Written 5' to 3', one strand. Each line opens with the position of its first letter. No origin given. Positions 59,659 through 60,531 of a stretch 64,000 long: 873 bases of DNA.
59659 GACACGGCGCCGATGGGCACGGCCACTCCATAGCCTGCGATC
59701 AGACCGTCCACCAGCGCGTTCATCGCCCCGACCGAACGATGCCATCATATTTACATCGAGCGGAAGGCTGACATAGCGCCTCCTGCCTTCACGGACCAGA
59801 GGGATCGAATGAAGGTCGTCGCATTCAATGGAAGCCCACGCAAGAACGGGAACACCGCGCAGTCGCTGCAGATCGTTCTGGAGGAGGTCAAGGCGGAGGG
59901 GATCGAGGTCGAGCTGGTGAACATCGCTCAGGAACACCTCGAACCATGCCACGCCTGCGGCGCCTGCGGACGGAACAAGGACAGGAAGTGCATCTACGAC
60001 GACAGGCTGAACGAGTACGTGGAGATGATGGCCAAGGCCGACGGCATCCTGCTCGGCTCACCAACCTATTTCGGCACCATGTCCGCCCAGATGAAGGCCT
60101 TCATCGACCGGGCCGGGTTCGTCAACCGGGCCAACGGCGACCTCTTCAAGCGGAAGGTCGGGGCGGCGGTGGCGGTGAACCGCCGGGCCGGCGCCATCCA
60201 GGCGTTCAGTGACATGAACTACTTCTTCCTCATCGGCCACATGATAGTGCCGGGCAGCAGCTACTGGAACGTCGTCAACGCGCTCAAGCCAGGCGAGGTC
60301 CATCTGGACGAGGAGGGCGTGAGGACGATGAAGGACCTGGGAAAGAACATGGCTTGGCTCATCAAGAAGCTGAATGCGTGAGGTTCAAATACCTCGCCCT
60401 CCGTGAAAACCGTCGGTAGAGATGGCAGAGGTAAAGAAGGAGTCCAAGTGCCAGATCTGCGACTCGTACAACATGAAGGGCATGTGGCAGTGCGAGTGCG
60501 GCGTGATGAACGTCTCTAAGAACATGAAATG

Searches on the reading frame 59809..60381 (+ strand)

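Call 81: search_protein_families(library=ncbifam, proteins=[window:59809-60381:+], max_evalue=0.000001)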
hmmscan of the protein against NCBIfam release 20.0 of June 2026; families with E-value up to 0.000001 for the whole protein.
window:59809-60381:+ (190 aa): 2 families
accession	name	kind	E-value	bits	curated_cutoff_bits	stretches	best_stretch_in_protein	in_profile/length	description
NF002999.0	PRK03767.1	equivalog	7.6e-10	38.9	141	1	70-149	63-142/200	NAD(P)H:quinone oxidoreductase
TIGR01755.1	flav_wrbA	equivalog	1.1e-08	35.3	132.5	1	71-152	63-144/197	NAD(P)H:quinone oxidoreductase type IV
